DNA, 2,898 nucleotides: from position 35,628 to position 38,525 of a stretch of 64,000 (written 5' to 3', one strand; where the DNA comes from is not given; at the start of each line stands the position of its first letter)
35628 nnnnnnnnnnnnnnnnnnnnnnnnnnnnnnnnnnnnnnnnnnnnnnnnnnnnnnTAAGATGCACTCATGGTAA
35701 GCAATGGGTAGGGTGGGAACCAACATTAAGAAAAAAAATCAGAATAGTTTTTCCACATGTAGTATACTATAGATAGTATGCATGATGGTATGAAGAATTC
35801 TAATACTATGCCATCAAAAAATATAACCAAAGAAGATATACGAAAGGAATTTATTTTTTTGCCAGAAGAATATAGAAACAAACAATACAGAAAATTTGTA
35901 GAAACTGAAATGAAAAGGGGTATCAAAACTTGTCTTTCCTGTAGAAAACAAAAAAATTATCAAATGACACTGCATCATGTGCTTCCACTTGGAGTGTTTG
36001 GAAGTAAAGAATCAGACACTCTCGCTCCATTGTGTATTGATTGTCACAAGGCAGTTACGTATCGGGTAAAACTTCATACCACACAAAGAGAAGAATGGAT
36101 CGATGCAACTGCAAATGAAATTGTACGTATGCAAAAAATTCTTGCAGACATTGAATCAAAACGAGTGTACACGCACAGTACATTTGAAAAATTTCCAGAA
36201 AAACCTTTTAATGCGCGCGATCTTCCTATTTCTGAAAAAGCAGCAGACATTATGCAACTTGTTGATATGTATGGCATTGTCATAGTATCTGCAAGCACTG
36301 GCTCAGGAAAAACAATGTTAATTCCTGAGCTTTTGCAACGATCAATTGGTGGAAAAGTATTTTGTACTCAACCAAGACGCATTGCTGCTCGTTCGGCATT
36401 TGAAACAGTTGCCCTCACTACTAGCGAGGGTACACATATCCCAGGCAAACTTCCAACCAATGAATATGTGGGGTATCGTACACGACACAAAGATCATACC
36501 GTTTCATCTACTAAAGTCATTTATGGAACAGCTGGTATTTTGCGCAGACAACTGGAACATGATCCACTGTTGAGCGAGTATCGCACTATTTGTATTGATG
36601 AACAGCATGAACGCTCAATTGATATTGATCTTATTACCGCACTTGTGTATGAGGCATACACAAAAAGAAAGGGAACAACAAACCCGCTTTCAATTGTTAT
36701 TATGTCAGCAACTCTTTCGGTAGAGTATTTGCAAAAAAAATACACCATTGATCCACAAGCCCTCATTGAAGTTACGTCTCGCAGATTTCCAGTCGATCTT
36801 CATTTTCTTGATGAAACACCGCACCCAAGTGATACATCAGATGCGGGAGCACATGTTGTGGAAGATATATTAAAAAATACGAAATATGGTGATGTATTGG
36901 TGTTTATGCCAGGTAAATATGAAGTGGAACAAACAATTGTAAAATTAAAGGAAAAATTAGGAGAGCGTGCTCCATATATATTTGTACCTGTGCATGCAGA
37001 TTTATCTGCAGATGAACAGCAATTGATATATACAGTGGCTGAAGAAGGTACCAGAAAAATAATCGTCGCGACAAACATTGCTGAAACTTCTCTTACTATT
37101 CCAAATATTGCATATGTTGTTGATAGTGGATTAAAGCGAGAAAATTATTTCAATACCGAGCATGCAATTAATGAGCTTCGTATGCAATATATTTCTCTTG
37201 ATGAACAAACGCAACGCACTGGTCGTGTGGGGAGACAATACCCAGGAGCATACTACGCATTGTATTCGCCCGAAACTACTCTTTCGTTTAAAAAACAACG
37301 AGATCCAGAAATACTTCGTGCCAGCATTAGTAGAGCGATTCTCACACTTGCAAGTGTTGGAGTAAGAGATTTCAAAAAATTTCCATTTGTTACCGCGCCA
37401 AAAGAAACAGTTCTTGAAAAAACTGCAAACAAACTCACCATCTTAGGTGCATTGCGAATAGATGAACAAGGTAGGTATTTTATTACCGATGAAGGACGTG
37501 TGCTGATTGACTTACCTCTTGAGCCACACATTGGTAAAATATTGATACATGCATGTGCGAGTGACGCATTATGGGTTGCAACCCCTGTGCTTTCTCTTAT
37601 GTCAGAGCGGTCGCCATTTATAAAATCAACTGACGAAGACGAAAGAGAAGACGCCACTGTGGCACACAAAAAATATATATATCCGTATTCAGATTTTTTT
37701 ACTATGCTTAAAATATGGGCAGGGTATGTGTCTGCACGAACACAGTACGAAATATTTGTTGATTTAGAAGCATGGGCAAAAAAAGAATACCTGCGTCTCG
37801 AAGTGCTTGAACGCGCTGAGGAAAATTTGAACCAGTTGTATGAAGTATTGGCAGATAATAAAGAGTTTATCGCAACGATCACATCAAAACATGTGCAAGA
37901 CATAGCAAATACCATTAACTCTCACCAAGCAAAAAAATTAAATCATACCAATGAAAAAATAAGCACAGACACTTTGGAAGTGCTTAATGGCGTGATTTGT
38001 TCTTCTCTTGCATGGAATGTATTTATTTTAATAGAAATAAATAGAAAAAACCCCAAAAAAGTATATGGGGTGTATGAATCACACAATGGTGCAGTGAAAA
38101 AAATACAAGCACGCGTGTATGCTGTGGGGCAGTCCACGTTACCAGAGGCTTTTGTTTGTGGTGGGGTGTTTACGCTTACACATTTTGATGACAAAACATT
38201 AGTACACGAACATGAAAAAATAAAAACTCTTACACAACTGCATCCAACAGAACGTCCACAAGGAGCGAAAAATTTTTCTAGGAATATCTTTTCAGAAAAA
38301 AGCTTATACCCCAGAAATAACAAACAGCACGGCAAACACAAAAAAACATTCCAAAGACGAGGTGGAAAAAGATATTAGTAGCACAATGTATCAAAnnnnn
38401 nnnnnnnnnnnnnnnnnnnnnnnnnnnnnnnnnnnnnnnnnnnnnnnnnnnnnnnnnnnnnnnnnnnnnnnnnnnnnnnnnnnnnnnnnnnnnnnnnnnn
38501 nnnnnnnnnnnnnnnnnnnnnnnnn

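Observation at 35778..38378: HNH nuclease domain fused to the N-terminus of a DEAH/RHA (HrpA-like) helicase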

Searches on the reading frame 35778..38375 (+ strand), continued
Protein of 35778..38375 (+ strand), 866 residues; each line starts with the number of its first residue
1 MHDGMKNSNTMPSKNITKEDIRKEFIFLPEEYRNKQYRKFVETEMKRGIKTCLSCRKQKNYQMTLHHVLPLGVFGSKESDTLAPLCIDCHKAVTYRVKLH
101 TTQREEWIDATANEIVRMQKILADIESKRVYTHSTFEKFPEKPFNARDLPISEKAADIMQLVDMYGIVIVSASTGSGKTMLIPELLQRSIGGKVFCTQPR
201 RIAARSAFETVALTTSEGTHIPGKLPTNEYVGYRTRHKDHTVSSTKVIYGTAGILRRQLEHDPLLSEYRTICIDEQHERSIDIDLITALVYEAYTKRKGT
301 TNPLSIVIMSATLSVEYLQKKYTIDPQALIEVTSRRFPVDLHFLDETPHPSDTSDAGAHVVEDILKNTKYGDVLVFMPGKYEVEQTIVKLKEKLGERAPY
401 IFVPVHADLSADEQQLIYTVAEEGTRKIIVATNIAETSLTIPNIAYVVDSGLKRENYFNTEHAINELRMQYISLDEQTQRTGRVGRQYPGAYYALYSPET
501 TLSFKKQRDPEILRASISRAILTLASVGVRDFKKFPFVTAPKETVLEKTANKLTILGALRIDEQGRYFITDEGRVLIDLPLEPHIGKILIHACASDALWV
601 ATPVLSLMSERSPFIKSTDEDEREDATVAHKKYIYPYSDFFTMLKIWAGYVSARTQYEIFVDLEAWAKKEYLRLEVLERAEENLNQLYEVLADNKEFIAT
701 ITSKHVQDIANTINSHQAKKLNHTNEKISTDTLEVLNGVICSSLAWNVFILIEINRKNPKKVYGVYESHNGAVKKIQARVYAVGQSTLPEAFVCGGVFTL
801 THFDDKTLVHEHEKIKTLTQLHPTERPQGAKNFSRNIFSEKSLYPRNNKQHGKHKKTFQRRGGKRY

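Call 27: search_protein_families(library=pfam, proteins=[P0181, P0210, P0264, P0246, P0257, P0266, P0262, P0256, P0121, P0122], max_evalue=0.001)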
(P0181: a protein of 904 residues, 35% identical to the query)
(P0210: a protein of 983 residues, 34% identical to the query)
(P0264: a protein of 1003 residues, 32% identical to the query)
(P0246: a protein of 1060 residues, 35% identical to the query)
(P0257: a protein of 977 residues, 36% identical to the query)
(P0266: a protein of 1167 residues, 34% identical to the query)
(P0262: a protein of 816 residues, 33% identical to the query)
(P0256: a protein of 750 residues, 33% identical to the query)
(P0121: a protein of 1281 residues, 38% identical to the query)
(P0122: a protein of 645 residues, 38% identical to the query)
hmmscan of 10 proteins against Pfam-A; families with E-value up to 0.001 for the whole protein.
P0181 (904 aa): 8 families
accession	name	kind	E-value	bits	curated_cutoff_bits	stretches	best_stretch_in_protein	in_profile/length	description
PF07717.22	OB_NTP_bind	-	7.4e-22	77.8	29.5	1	778-859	3-82/83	Oligonucleotide/oligosaccharide-binding (OB)-fold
PF21010.2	HA2_C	-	1.2e-11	45.4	21.3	1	646-710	1-77/77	Helicase associated domain (HA2), ratchet-like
PF00271.37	Helicase_C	-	6.3e-11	42.9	23.5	1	434-554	11-109/110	Helicase conserved C-terminal domain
PF04408.29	HA2_N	-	2.2e-09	37.6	21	1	617-645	1-29/29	Helicase associated domain (HA2), winged-helix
PF00270.35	DEAD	-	8e-09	35.9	26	1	234-382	8-161/167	DEAD/DEAH box helicase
PF13245.12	AAA_19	-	8.1e-07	29.7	25.1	1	233-368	4-116/134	AAA domain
PF13401.12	AAA_22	-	8.9e-06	26.5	27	1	241-362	6-105/130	AAA domain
PF13191.12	AAA_16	-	8.4e-05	23.6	32.6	1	227-365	10-158/167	AAA ATPase domain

P0210 (983 aa): 7 families
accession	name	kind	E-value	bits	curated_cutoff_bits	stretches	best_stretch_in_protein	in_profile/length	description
PF07717.22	OB_NTP_bind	-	1.5e-15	57.6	29.5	1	798-876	1-82/83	Oligonucleotide/oligosaccharide-binding (OB)-fold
PF21010.2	HA2_C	-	3.7e-14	53.4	21.3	1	678-737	1-77/77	Helicase associated domain (HA2), ratchet-like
PF00271.37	Helicase_C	-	1.1e-09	38.9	23.5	1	494-587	38-110/110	Helicase conserved C-terminal domain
PF04408.29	HA2_N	-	1.9e-08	34.6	21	1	649-677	1-29/29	Helicase associated domain (HA2), winged-helix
PF00270.35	DEAD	-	2.2e-07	31.2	26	1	246-402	4-161/167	DEAD/DEAH box helicase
PF13401.12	AAA_22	-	4.8e-06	27.3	27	1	255-395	4-119/130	AAA domain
PF13245.12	AAA_19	-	0.00012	22.7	25.1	1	253-383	8-112/134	AAA domain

P0264 (1003 aa): 7 families
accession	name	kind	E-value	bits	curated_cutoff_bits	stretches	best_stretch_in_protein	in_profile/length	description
PF07717.22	OB_NTP_bind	-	8.2e-16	58.4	29.5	1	823-926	1-81/83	Oligonucleotide/oligosaccharide-binding (OB)-fold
PF00271.37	Helicase_C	-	1.6e-15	57.8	23.5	1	462-585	7-110/110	Helicase conserved C-terminal domain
PF21010.2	HA2_C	-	3.2e-10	40.8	21.3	1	683-746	1-75/77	Helicase associated domain (HA2), ratchet-like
PF00270.35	DEAD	-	3.6e-08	33.8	26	1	250-412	5-161/167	DEAD/DEAH box helicase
PF04408.29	HA2_N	-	7.2e-06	26.4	21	1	647-682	1-29/29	Helicase associated domain (HA2), winged-helix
PF13401.12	AAA_22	-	6.3e-05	23.7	27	1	258-374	4-96/130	AAA domain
PF13245.12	AAA_19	-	0.00042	20.9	25.1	0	250-376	2-104/134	AAA domain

P0246 (1060 aa): 9 families
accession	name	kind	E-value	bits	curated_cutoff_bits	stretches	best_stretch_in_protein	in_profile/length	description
PF07717.22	OB_NTP_bind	-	2.7e-24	85.6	29.5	1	958-1039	1-83/83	Oligonucleotide/oligosaccharide-binding (OB)-fold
PF00271.37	Helicase_C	-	3.9e-13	50.1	23.5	1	621-749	9-110/110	Helicase conserved C-terminal domain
PF04408.29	HA2_N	-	2.6e-11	43.7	21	1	811-839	1-29/29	Helicase associated domain (HA2), winged-helix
PF00270.35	DEAD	-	2.9e-08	34.1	26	1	424-578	5-163/167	DEAD/DEAH box helicase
PF21010.2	HA2_C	-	1.4e-07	32.4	21.3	1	840-901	1-77/77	Helicase associated domain (HA2), ratchet-like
PF13401.12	AAA_22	-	2.5e-06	28.3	27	1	432-559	4-108/130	AAA domain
PF13245.12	AAA_19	-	6.6e-05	23.5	25.1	1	425-545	3-103/134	AAA domain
PF13604.12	AAA_30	-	0.00029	21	27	1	427-542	10-98/191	AAA domain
PF20720.3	nSTAND3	-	0.00057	20.1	27.2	0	425-457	9-41/155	Novel STAND NTPase 3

P0257 (977 aa): 9 families
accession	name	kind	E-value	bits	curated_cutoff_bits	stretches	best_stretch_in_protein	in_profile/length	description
PF07717.22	OB_NTP_bind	-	8.5e-19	68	29.5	1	854-938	1-82/83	Oligonucleotide/oligosaccharide-binding (OB)-fold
PF21010.2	HA2_C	-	9.7e-14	52.1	21.3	1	730-789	1-77/77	Helicase associated domain (HA2), ratchet-like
PF00271.37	Helicase_C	-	8.1e-13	49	23.5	1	504-639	5-110/110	Helicase conserved C-terminal domain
PF04408.29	HA2_N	-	1.8e-09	37.8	21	1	701-728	1-28/29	Helicase associated domain (HA2), winged-helix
PF00575.29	S1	-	1.2e-07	32.5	22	1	6-71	2-72/74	S1 RNA binding domain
PF00270.35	DEAD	-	1.3e-06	28.7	26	1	312-462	5-161/167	DEAD/DEAH box helicase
PF13401.12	AAA_22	-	2.2e-06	28.5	27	1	320-454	4-120/130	AAA domain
PF20720.3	nSTAND3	-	0.00039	20.6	27.2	0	312-341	8-37/155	Novel STAND NTPase 3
PF13245.12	AAA_19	-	0.00071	20.2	25.1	0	315-431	5-103/134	AAA domain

P0266 (1167 aa): 6 families
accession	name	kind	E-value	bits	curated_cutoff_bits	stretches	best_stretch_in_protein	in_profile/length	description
PF00271.37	Helicase_C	-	5.1e-12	46.5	23.5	1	410-532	11-110/110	Helicase conserved C-terminal domain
PF07717.22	OB_NTP_bind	-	4.1e-11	43.3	29.5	1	822-929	2-82/83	Oligonucleotide/oligosaccharide-binding (OB)-fold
PF24485.1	zf-C2H2_DHX34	-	8.1e-10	39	27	1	1136-1160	1-25/25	DHX34-like, C2H2-type zinc finger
PF21010.2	HA2_C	-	1.7e-07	32.1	21.3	1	624-684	3-48/77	Helicase associated domain (HA2), ratchet-like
PF00270.35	DEAD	-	3.1e-07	30.7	26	1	206-351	6-161/167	DEAD/DEAH box helicase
PF04408.29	HA2_N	-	2.9e-05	24.5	21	1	593-621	1-29/29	Helicase associated domain (HA2), winged-helix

P0262 (816 aa): 7 families
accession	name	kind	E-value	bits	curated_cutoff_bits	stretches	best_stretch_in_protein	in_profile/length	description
PF07717.22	OB_NTP_bind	-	5.4e-16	59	29.5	1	691-768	2-78/83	Oligonucleotide/oligosaccharide-binding (OB)-fold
PF21010.2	HA2_C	-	3.4e-15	56.8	21.3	1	571-631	1-77/77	Helicase associated domain (HA2), ratchet-like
PF00271.37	Helicase_C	-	1.8e-13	51.1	23.5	1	352-479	10-109/110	Helicase conserved C-terminal domain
PF13401.12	AAA_22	-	1.1e-08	35.9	27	1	171-299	5-117/130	AAA domain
PF00270.35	DEAD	-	1.1e-08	35.4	26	1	163-308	6-161/167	DEAD/DEAH box helicase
PF04408.29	HA2_N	-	4.3e-07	30.3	21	1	542-570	1-29/29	Helicase associated domain (HA2), winged-helix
PF20720.3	nSTAND3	-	0.00055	20.1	27.2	0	163-197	9-43/155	Novel STAND NTPase 3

P0256 (750 aa): 7 families
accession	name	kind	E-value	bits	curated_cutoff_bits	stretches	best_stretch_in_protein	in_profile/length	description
PF07717.22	OB_NTP_bind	-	6.4e-16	58.7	29.5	1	667-744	1-81/83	Oligonucleotide/oligosaccharide-binding (OB)-fold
PF21010.2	HA2_C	-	1.1e-12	48.8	21.3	1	547-606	1-77/77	Helicase associated domain (HA2), ratchet-like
PF00271.37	Helicase_C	-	1.6e-10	41.6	23.5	1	331-455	11-109/110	Helicase conserved C-terminal domain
PF00270.35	DEAD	-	7.6e-09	36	26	1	135-283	8-161/167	DEAD/DEAH box helicase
PF04408.29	HA2_N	-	1.2e-08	35.3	21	1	518-546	1-29/29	Helicase associated domain (HA2), winged-helix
PF13401.12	AAA_22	-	5.2e-06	27.2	27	1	140-264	4-106/130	AAA domain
PF13604.12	AAA_30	-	5.3e-05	23.5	27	1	140-276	17-122/191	AAA domain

P0121 (1281 aa): 6 families
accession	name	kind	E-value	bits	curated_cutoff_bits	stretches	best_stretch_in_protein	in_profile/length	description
PF00271.37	Helicase_C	-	1.7e-15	57.7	23.5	1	222-346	4-109/110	Helicase conserved C-terminal domain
PF00270.35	DEAD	-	2.5e-12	47.3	26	1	31-182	8-162/167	DEAD/DEAH box helicase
PF21010.2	HA2_C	-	7.8e-12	46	21.3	1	438-497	1-77/77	Helicase associated domain (HA2), ratchet-like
PF04408.29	HA2_N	-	2.5e-08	34.2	21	1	409-437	1-29/29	Helicase associated domain (HA2), winged-helix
PF07717.22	OB_NTP_bind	-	8.5e-05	23.1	29.5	1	555-634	2-82/83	Oligonucleotide/oligosaccharide-binding (OB)-fold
PF20720.3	nSTAND3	-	0.0002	21.5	27.2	0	29-69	8-48/155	Novel STAND NTPase 3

P0122 (645 aa): 5 families
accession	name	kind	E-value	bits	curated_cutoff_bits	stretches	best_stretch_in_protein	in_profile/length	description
PF00271.37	Helicase_C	-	3.6e-14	53.4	23.5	1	211-335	4-109/110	Helicase conserved C-terminal domain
PF07717.22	OB_NTP_bind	-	3.6e-11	43.5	29.5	1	544-615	3-77/83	Oligonucleotide/oligosaccharide-binding (OB)-fold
PF21010.2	HA2_C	-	1.2e-09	39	21.3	1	426-485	1-77/77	Helicase associated domain (HA2), ratchet-like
PF00270.35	DEAD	-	2.5e-09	37.5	26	1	23-172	10-162/167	DEAD/DEAH box helicase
PF04408.29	HA2_N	-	5.8e-09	36.2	21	1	399-425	3-29/29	Helicase associated domain (HA2), winged-helix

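Call 86: fold_search(model_id=the predicted structure, library=pdb)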
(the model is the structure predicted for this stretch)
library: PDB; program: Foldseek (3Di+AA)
matches with E <= 10: 1537; with E <= 0.001: 673
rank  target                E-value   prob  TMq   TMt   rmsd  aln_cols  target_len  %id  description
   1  8po8_B                9.1e-41  1.00  0.55  0.75   6.9       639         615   28  Structure of Escherichia coli HrpA in complex with ADP and oligonucleotide poly(dC)11 forming an i-motif (released 2024-05-08)
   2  8i0w_Z                1.9e-40  1.00  0.49  0.56  12.9       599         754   29  The cryo-EM structure of human C complex (released 2024-07-31)
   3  5ltj                  6.3e-40  1.00  0.56  0.68   4.2       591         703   28  Crystal structure of the Prp43-ADP-BeF3 complex (in orthorhombic space group) (released 2017-01-25)
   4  6zww_A                9.0e-40  1.00  0.52  0.59   9.1       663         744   28  Crystal structure of E. coli RNA helicase HrpA in complex with RNA (released 2021-06-30)
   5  6qid                  2.1e-39  1.00  0.57  0.69   4.5       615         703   28  Crystal structure of DEAH-box ATPase Prp43-S387A (released 2019-03-06)
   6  5ltk                  2.8e-39  1.00  0.58  0.71   4.4       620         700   27  Crystal structure of the Prp43-ADP-BeF3 complex (in hexagonal space group) (released 2017-01-25)
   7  9l5r_Cc               2.9e-39  1.00  0.46  0.54   8.9       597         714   28  Cryo-EM structure of the thermophile spliceosome (state ILS) (released 2025-03-12)
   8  6i3p_C                3.2e-39  1.00  0.46  0.61   8.7       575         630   29  Crystal structure of DEAH-box ATPase Prp22 with bound ssRNA (released 2019-03-06)
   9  6rmc_A                3.4e-39  1.00  0.49  0.64   9.7       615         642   29  Crystal structure of the DEAH-box ATPase Prp2 in complex with Spp2 and ADP (released 2020-02-05)
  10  6hys_B                4.4e-39  1.00  0.48  0.64   8.1       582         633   29  Crystal structure of DHX8 helicase domain bound to ADP at 2.6 angstrom (released 2019-08-28)
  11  6i3p_D                6.9e-39  1.00  0.46  0.60   8.6       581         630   29  Crystal structure of DEAH-box ATPase Prp22 with bound ssRNA (released 2019-03-06)
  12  6i3p_A                8.9e-39  1.00  0.46  0.61   8.7       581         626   29  Crystal structure of DEAH-box ATPase Prp22 with bound ssRNA (released 2019-03-06)
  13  8ro1_DX               1.3e-38  1.00  0.47  0.57   8.7       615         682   26  Structure of the C. elegans Intron Lariat Spliceosome double-primed for disassembly (ILS'') (released 2024-08-07)
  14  6qic_A                1.6e-38  1.00  0.46  0.62   8.5       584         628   28  Crystal structure of DEAH-box ATPase Prp22-S837A with bound ssRNA (released 2019-03-06)
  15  6i3p_B                2.2e-38  1.00  0.46  0.62   8.5       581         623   29  Crystal structure of DEAH-box ATPase Prp22 with bound ssRNA (released 2019-03-06)
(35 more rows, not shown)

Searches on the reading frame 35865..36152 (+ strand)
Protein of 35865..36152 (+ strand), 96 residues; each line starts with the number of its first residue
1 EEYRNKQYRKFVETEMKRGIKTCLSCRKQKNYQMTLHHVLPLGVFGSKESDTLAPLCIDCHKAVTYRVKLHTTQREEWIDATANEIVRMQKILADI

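Call 44: find_homologous_proteins(query=A2, max_evalue=0.1)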
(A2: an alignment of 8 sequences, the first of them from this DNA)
Query A2 (8 sequences) (96 aa, profile of the alignment): 2713 proteins with E <= 0.1 among 3065 candidates; the best 120 are listed.
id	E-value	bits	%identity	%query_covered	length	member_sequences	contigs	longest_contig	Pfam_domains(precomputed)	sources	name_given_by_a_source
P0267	9.3e-17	79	27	88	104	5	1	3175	PF01844.30,PF14279.13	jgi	jgi:5-methylcytosine-specific restriction endonuclease McrA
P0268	2.5e-16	77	25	55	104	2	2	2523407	PF01844.30,PF14279.13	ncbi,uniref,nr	ncbi:HNH endonuclease [Geobacter hydrogenophilus]|uniref:HNH endonuclease n=1 Tax=Geobacter hydrogen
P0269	9.8e-16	75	25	55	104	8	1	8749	PF01844.30,PF14279.13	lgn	-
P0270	1.0e-15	75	27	83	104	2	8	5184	PF01844.30,PF14279.13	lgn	-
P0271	1.0e-15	75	25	55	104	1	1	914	PF01844.30,PF14279.13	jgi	-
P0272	1.1e-15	75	25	55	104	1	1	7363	PF01844.30,PF14279.13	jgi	-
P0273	1.1e-15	75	25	55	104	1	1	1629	PF01844.30,PF14279.13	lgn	-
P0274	1.3e-15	75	24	64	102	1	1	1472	PF13395.13,PF01844.30,PF14279.13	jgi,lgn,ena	-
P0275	1.6e-15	75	26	82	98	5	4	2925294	PF01844.30,PF14279.13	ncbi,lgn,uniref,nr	ncbi:HNH endonuclease [Seleniivibrio woodruffii]|uniref:HNH endonuclease n=1 Tax=Seleniivibrio woodr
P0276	1.6e-15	75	28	61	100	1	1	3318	PF01844.30,PF14279.13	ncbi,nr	ncbi:MAG TPA: HNH endonuclease [Thermodesulfovibrionales bacterium]|nr:HNH endonuclease [Thermodesul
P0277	1.9e-15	74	26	74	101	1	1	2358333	PF01844.30,PF14279.13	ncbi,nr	ncbi:HNH endonuclease [Deferribacteraceae bacterium V6Fe1]|nr:HNH endonuclease [Deferribacteraceae b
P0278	2.1e-15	74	24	64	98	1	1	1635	PF01844.30,PF14279.13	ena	-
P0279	2.3e-15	74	22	89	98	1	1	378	PF01844.30,PF14279.13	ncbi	-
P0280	2.3e-15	74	29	82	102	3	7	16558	PF01844.30,PF14279.13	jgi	jgi:5-methylcytosine-specific restriction endonuclease McrA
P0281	2.9e-15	74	24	72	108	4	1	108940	PF01844.30,PF14279.13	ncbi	ncbi:HNH endonuclease [Deferribacter abyssi]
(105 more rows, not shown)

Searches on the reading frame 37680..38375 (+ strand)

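Call 10: search_protein_families(library=pfam, proteins=[window:37680-38375:+], max_evalue=10)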
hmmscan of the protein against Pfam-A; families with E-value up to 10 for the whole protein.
window:37680-38375:+ (232 aa): 1 family
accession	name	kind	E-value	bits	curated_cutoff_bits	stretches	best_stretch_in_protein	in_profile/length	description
PF00298.24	Ribosomal_L11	-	0.11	13.4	21.4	1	60-86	23-50/69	Ribosomal protein L11, RNA binding domain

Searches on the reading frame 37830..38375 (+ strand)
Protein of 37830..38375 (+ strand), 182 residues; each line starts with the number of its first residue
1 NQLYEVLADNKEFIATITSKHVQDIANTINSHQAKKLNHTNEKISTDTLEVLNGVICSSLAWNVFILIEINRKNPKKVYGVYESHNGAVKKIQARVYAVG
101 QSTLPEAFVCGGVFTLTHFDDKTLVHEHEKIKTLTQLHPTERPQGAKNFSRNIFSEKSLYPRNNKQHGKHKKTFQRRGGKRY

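Call 10: search_protein_families(library=pfam, proteins=[window:37830-38375:+], max_evalue=10)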
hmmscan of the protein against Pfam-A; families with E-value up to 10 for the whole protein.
window:37830-38375:+ (182 aa): 2 families
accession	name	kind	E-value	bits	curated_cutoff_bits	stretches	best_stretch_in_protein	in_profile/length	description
PF08974.15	DUF1877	-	0.089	13.4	22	0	8-40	78-110/163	Domain of unknown function (DUF1877)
PF00298.24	Ribosomal_L11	-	0.095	13.6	21.4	1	10-37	23-51/69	Ribosomal protein L11, RNA binding domain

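Call 20: search_protein_families(library=phrogs, proteins=[window:37830-38375:+], max_evalue=1)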
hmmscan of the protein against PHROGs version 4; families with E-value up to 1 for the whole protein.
window:37830-38375:+ (182 aa): 1 family
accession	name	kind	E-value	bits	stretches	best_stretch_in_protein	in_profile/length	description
phrog_6603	-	unknown function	0.15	12.2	1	11-133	142-263/310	-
